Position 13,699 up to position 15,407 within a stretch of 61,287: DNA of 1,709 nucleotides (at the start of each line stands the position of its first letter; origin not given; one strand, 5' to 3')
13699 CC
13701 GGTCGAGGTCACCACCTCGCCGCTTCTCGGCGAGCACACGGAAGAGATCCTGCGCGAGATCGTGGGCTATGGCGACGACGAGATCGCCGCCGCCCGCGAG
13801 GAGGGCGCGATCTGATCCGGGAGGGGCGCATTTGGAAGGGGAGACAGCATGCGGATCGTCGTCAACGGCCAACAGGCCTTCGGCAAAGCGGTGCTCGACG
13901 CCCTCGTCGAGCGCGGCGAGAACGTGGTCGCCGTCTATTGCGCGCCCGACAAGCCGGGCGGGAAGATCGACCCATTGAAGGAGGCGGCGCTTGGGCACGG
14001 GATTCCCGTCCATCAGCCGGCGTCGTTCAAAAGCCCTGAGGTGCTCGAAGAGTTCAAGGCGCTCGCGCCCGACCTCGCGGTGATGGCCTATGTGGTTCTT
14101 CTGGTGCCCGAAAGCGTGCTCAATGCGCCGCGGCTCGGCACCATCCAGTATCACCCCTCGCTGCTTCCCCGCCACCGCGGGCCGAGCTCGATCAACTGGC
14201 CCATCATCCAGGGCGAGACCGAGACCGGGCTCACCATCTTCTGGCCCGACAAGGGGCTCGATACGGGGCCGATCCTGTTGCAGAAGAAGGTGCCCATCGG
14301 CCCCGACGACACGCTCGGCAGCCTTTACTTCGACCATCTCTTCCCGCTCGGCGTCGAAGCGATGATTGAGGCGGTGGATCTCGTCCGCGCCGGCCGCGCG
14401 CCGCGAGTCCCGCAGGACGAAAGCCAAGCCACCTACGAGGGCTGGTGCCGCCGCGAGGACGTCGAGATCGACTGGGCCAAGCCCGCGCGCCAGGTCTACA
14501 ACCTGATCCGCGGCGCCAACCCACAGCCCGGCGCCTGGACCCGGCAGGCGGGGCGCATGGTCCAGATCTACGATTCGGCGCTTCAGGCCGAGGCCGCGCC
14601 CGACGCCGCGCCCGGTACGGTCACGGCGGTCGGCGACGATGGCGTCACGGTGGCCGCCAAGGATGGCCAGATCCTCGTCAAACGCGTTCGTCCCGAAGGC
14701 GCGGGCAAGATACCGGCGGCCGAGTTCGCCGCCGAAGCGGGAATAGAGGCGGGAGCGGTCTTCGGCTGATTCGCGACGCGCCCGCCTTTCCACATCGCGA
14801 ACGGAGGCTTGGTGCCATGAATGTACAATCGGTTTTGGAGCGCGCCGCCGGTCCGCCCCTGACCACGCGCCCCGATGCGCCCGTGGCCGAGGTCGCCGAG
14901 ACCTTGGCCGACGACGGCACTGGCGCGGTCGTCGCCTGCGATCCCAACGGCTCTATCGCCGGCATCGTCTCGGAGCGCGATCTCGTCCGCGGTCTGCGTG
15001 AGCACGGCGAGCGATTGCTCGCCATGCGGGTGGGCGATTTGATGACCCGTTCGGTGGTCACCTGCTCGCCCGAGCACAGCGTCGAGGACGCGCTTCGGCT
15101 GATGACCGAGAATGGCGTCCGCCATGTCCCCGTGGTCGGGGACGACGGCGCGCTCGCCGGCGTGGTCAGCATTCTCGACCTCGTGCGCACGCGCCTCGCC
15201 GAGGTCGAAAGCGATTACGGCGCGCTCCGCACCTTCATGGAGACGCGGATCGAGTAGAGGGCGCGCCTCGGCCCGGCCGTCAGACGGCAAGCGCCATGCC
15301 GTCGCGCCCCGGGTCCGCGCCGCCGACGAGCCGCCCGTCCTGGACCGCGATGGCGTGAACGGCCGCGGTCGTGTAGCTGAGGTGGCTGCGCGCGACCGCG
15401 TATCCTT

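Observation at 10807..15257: Formyl-CoA operon: Oxc/HACL-like ThDP enzyme, Frc, a stand-alone FDH-N-terminal-type formyltransferase and a CBS protein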

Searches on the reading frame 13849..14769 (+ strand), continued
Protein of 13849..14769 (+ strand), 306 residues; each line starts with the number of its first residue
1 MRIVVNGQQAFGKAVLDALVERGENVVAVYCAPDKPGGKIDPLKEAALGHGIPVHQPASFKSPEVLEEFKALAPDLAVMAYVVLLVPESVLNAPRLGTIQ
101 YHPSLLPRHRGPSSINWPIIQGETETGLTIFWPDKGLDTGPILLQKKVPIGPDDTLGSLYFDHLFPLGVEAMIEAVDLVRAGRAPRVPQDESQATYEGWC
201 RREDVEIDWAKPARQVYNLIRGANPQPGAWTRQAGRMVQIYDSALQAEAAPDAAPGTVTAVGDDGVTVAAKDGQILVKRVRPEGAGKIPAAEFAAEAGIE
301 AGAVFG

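Call 60: search_protein_families(library=pfam, proteins=[L081:1586-2995:+, L081:1-228:+])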
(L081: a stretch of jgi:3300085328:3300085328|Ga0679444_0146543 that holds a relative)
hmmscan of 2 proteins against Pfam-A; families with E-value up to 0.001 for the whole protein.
L081:1586-2995:+ (470 aa): 4 families
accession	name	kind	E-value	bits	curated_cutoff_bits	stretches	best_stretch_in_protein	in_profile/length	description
PF07690.21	MFS_1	-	2.9e-57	194.6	33.4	1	37-434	2-347/347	Major Facilitator Superfamily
PF00083.30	Sugar_tr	-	1.1e-09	38.2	22.3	1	62-204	42-190/452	Sugar (and other) transporter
PF03137.26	OATP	-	0.00019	20.3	25.8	0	281-366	286-371/545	Organic Anion Transporter Polypeptide (OATP) family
PF13347.12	MFS_2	-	0.00071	18.7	27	1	37-152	230-347/427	MFS/sugar transport protein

L081:1-228:+ (75 aa): 1 family
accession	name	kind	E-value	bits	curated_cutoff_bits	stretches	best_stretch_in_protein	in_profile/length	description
PF05036.18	SPOR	-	5.1e-06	27.2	21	1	4-54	14-64/76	SPOR domain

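Call 61: find_encoding_contigs(protein=P0128, flank=6000, max_places=4)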
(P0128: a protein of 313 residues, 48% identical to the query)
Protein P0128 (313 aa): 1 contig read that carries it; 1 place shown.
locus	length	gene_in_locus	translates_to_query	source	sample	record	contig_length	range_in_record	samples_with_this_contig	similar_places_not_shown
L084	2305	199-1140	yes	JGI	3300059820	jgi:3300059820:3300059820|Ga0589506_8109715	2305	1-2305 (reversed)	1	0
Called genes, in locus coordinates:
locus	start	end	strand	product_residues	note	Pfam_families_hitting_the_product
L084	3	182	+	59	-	?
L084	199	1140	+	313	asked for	PF00551:Formyl_trans_N, PF02911:Formyl_trans_C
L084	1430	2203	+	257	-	PF23441:SDR (weak), PF00106:adh_short, PF08659:KR, PF13561:adh_short_C2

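Call 62: find_encoding_contigs(protein=P0135, flank=6000, max_places=4)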
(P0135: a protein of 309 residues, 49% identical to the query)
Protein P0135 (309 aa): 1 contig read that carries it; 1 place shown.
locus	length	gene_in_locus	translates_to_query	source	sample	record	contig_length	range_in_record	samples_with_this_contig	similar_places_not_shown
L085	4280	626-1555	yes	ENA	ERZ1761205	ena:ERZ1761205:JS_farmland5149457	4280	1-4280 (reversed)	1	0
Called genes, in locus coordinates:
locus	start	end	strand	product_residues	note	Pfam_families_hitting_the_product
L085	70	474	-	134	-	PF02515:CoA_transf_3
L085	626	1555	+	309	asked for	PF00551:Formyl_trans_N, PF02911:Formyl_trans_C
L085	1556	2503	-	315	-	PF04909:Amidohydro_2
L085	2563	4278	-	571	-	?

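Call 63: find_encoding_contigs(protein=P0148, flank=7000, max_places=3)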
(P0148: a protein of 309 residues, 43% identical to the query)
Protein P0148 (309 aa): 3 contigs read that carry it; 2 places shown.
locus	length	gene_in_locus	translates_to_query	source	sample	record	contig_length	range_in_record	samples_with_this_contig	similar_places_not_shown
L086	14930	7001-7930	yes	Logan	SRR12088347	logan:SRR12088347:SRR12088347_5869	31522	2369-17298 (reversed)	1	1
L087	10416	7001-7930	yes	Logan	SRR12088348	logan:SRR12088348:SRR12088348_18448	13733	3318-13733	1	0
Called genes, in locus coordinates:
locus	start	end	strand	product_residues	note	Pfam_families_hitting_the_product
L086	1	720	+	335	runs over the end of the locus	PF02754:CCG (faint)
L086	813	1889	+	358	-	PF03480:DctP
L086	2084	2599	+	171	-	PF04290:DctQ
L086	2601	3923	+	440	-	PF06808:DctM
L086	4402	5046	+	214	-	PF02589:LUD_dom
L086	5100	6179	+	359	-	PF01063:Aminotran_4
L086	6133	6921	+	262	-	PF00106:adh_short, PF23441:SDR (faint), PF13561:adh_short_C2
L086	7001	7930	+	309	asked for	PF00551:Formyl_trans_N, PF02911:Formyl_trans_C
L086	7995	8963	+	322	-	PF00389:2-Hacid_dh, PF02826:2-Hacid_dh_C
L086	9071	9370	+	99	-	PF03992:ABM (weak)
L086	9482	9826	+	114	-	PF08803:ydhR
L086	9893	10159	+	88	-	PF27236:AF_0334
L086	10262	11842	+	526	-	PF00171:Aldedh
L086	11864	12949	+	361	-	PF00180:Iso_dh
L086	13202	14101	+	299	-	PF13714:PEP_mutase, PF00463:ICL (weak)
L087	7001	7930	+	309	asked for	PF00551:Formyl_trans_N, PF02911:Formyl_trans_C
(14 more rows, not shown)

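Call 64: find_encoding_contigs(protein=P0163, flank=7000, max_places=3)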
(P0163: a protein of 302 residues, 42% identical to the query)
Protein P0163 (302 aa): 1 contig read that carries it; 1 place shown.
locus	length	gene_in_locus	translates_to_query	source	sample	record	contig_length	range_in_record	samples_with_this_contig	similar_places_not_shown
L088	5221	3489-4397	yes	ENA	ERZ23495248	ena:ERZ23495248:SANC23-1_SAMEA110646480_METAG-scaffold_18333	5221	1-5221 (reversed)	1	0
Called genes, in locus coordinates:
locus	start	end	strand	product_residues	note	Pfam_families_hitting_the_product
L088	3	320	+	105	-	?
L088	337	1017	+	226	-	PF00072:Response_reg, PF00486:Trans_reg_C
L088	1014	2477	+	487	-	PF00512:HisKA, PF02518:HATPase_c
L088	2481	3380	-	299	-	PF01476:LysM (weak)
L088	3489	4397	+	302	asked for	PF00551:Formyl_trans_N, PF02911:Formyl_trans_C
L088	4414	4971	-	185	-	-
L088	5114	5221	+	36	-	?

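Call 65: find_encoding_contigs(protein=P0150, flank=7000, max_places=3)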
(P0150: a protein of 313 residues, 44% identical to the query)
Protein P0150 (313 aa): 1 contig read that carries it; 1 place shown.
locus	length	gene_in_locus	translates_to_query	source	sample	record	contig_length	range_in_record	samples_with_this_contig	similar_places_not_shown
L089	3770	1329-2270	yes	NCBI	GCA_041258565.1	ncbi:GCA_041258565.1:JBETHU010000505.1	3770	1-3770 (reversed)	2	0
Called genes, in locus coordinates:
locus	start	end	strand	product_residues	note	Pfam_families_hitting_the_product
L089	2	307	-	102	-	?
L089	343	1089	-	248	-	PF01012:ETF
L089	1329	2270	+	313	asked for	PF00551:Formyl_trans_N, PF02911:Formyl_trans_C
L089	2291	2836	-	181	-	PF21139:BT_MCC_alpha (faint), PF00364:Biotin_lipoyl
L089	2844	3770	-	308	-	?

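Call 80: list_cluster_members(proteins=[window:13849-14769:+, window:10807-12537:+, window:12583-13815:+, window:14817-15257:+])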
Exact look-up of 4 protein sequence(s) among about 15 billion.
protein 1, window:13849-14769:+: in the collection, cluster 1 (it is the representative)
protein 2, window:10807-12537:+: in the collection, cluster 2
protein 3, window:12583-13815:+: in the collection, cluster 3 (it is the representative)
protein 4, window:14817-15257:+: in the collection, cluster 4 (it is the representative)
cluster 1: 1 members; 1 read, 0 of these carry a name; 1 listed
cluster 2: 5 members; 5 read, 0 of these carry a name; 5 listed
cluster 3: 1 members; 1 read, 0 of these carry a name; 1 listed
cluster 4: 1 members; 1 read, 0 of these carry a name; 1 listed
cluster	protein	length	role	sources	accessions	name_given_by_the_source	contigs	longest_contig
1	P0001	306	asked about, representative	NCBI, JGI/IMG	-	-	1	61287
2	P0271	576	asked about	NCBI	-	-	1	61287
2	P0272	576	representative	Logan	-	-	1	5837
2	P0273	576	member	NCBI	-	-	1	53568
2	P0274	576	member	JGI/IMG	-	-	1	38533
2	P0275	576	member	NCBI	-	-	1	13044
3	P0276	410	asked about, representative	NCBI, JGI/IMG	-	-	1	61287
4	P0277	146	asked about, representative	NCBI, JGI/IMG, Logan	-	-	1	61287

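Call 82: search_dna_similar(query=window:13849-14769:+, collection=plasmids, mode=protein, max_evalue=1e-40, max_rows=25)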
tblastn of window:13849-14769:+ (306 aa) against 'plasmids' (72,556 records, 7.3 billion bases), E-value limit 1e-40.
Records with a match: 27; places in all: 27; records where one place covers at least 80% of the query: 0.
Best place of each record, by identity: <60% 27.
By first word of the organism name: Sinorhizobium 9; Bacillus 2; Proteus 2; Listeria 2; Paracoccaceae 1; Phocaeicola 1; Aeromonas 1; Paenibacillus 1; Staphylococcus 1; Pusillibacter 1; and 6 more.
By predicted mobility (MOB-suite, as given by PLSDB): non-mobilizable 16; mobilizable 10; conjugative 1.
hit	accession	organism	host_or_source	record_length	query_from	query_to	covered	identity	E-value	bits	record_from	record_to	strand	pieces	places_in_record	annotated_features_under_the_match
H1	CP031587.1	Paracoccaceae bacterium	Isolate culture,marine surface water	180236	1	243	79%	52.0%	3e-76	260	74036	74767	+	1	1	fmt_2: Methionyl-tRNA formyltransferase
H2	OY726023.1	Phocaeicola massiliensis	-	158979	1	243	79%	40.8%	2e-46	174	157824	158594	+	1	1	record has no annotation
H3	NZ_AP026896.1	Aeromonas caviae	Microbe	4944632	1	243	79%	39.9%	7e-45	169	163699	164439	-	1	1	none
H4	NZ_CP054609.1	Paenibacillus cellulosilyticus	cell culture,soil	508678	1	241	79%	40.2%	7e-48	178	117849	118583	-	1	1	fmt: methionyl-tRNA formyltransferase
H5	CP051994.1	Staphylococcus aureus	Homo sapiens,respiratory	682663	2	243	79%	39.7%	1e-46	175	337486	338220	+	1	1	methionyl-tRNA formyltransferase | peptide deformylase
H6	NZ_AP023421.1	Pusillibacter faecalis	Homo sapiens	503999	1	241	79%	39.7%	6e-44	167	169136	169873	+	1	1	fmt: methionyl-tRNA formyltransferase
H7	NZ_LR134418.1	Legionella adelaidensis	environmental,Cooling tower water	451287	1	243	79%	39.1%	1e-49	183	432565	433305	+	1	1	fmt: methionyl-tRNA formyltransferase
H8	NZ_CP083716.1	Bacillus velezensis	cell culture,Meju, fermented soybean ...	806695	2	243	79%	39.3%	4e-43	165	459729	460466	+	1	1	fmt: methionyl-tRNA formyltransferase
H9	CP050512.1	Sinorhizobium meliloti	Medicago sativa,cell culture,root nodule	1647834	1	240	78%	38.5%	7e-41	158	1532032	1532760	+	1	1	methionyl-tRNA formyltransferase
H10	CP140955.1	Sinorhizobium meliloti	Medicago lupulina,whole organism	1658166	1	240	78%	38.5%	7e-41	158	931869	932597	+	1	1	methionyl-tRNA formyltransferase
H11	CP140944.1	Sinorhizobium meliloti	Medicago lupulina,whole organism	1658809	1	240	78%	38.5%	7e-41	158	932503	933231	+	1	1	methionyl-tRNA formyltransferase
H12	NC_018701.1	Sinorhizobium meliloti Rm41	-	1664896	1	240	78%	38.5%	7e-41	158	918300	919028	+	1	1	none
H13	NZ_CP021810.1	Sinorhizobium meliloti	Medicago sativa,Single Cell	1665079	1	240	78%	38.5%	7e-41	158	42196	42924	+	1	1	none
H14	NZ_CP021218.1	Sinorhizobium meliloti RU11/001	-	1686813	1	240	78%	38.5%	7e-41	158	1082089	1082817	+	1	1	none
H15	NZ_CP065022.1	Sinorhizobium meliloti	Medicago sativa subsp. varia (Martyn) ...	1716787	1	240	78%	38.5%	7e-41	158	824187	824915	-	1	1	none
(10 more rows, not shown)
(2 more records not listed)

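Call 83: get_annotated_region(hit=H1, flank=9000)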
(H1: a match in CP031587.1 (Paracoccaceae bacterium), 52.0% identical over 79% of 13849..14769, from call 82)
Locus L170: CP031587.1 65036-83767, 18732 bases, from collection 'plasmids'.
description: Paracoccaceae bacterium strain La 6 plasmid pLA6_002, complete sequence
organism: Paracoccaceae bacterium (NCBI taxid 1904441)
taxonomy: Bacteria; Pseudomonadota; Alphaproteobacteria; Rhodobacterales; Paracoccaceae; ; Paracoccaceae bacterium
host: -; source: Isolate culture,marine surface water; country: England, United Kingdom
typing (MOB-suite, as given by PLSDB): non-mobilizable
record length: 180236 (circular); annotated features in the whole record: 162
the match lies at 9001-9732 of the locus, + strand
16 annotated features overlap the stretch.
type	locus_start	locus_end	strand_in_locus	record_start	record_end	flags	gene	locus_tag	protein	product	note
CDS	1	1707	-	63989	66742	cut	ppc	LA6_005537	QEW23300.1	Phosphoenolpyruvate carboxylase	-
CDS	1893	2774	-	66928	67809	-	sucD_4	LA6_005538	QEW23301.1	Succinyl-CoA ligase [ADP-forming] subunit alpha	-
CDS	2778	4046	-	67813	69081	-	sucC_4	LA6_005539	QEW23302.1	Succinyl-CoA ligase [ADP-forming] subunit beta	-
CDS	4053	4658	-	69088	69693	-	vibB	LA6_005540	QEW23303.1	Vibriobactin-specific isochorismatase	-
CDS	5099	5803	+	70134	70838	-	ydfH_5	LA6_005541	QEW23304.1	putative HTH-type transcriptional regulator YdfH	-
CDS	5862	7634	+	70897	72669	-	oxc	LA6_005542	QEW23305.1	Oxalyl-CoA decarboxylase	-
CDS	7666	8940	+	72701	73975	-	frc_5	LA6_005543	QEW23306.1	Formyl-coenzyme A transferase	-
CDS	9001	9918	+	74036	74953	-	fmt_2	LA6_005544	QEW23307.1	Methionyl-tRNA formyltransferase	-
CDS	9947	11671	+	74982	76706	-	fhs_2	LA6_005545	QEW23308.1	Formate--tetrahydrofolate ligase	-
CDS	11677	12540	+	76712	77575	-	-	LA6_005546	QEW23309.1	Universal stress protein family protein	-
CDS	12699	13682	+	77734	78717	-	-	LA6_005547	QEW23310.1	Argininosuccinate lyase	-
CDS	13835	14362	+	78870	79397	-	-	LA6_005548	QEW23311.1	Tripartite tricarboxylate transporter TctB family protein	-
CDS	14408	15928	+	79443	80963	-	-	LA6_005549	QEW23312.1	Tripartite tricarboxylate transporter TctA family protein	-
CDS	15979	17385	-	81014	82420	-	-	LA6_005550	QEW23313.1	anaerobic benzoate catabolism transcriptional regulator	-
CDS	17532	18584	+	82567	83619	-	-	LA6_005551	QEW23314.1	Ketopantoate reductase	-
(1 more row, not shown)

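Call 84: get_annotated_region(hit=H9, flank=8000)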
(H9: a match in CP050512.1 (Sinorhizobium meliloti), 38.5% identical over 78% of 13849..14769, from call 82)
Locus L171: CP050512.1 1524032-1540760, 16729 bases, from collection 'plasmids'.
description: Sinorhizobium meliloti strain RCAM1750 plasmid p_2, complete sequence
organism: Sinorhizobium meliloti (NCBI taxid 382)
taxonomy: Bacteria; Pseudomonadota; Alphaproteobacteria; Hyphomicrobiales; Rhizobiaceae; Sinorhizobium; Sinorhizobium meliloti
host: -; source: Medicago sativa,cell culture,root nodule; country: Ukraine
typing (MOB-suite, as given by PLSDB): mobilizable; relaxase MOBQ
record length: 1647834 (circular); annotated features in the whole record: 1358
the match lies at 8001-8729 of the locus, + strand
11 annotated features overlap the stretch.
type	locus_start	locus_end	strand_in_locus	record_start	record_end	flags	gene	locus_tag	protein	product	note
CDS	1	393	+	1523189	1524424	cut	-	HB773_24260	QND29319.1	glycosyltransferase family 4 protein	-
CDS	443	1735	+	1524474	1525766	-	-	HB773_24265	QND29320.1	O-antigen ligase domain-containing protein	-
CDS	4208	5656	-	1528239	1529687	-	-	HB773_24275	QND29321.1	pectate lyase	-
CDS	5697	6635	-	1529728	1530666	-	-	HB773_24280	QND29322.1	sulfotransferase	-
CDS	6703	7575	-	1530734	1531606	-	-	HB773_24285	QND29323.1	ATP-binding protein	-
CDS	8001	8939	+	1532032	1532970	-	-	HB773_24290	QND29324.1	methionyl-tRNA formyltransferase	-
CDS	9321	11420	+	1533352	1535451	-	-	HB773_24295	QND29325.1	polysaccharide biosynthesis protein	-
CDS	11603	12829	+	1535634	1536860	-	-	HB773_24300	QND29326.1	glycosyltransferase family 4 protein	-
CDS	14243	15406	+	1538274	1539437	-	-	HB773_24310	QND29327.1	calcium-binding protein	-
CDS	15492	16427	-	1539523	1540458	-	-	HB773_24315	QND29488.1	NAD(P)-dependent oxidoreductase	-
CDS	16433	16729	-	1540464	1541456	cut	-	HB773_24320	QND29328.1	ATP-grasp domain-containing protein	-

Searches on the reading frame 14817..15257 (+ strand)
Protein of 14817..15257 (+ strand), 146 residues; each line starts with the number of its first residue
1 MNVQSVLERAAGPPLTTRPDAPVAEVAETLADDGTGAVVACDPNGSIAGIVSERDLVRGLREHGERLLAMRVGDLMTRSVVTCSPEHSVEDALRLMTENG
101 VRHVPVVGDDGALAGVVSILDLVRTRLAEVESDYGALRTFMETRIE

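Call 3: search_protein_families(library=pfam, proteins=[window:14817-15257:+])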
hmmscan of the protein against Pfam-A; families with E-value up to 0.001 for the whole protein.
window:14817-15257:+ (146 aa): 1 family
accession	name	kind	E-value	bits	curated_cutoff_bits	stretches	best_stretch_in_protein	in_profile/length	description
PF00571.33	CBS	-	3e-29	101.5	24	2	72-125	1-54/57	CBS domain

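Call 4: search_protein_families(library=ncbifam, proteins=[window:14817-15257:+])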
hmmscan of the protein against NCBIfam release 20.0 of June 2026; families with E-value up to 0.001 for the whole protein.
window:14817-15257:+ (146 aa): 26 families (the best 25 are shown)
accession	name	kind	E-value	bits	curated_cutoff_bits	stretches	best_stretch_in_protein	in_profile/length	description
NF002505.0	PRK01862.1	equivalog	3.3e-12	45.9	482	2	18-123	461-567/577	ClcB-like voltage-gated chloride channel protein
NF011447.0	PRK14869.2-3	equivalog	7.8e-12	44.5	522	1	68-133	66-131/540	putative manganese-dependent inorganic diphosphatase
NF053704.1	TransRegCcpNBacil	equivalog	1.5e-10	40.8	260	2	65-133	70-137/208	transcriptional regulator CcpN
TIGR01302.1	IMP_dehydrog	equivalog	2.8e-10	39.7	481.5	1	13-127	89-201/450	IMP dehydrogenase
NF041552.1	TF_PrdR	equivalog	1.2e-09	37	795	1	19-140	21-139/577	sigma-54 dependent transcriptional regulator PrdR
NF008141.0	PRK10892.1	equivalog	2.8e-09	36.7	505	1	30-125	232-325/328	arabinose-5-phosphate isomerase KdsD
NF011442.0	PRK14869.1-4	equivalog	3.5e-09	35.6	400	1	70-125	70-125/543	putative manganese-dependent inorganic diphosphatase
NF005869.0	PRK07807.1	equivalog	5.7e-09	35.5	549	1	12-130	97-208/479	GuaB1 family IMP dehydrogenase-related protein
NF011445.0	PRK14869.2-1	equivalog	8.4e-09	34.4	483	1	71-130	69-128/548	putative manganese-dependent inorganic diphosphatase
TIGR00393.1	kpsF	subfamily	9.5e-09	35.2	203.7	1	20-117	172-267/268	KpsF/GutQ family sugar-phosphate isomerase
NF011440.0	PRK14869.1-2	equivalog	1.1e-08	34.2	746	1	70-130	67-127/541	putative manganese-dependent inorganic diphosphatase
NF008581.0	PRK11543.1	equivalog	1.2e-08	34.3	481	1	23-124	218-317/321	arabinose-5-phosphate isomerase GutQ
NF011443.0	PRK14869.1-5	equivalog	1.9e-08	33.2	335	1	69-133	68-132/546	putative manganese-dependent inorganic diphosphatase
TIGR01137.1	cysta_beta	equivalog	4e-08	32.4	510.25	1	68-129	336-397/457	cystathionine beta-synthase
NF052358.1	GMPRedGuaB1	equivalog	4.7e-08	32.6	675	1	11-132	96-210/479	GMP reductase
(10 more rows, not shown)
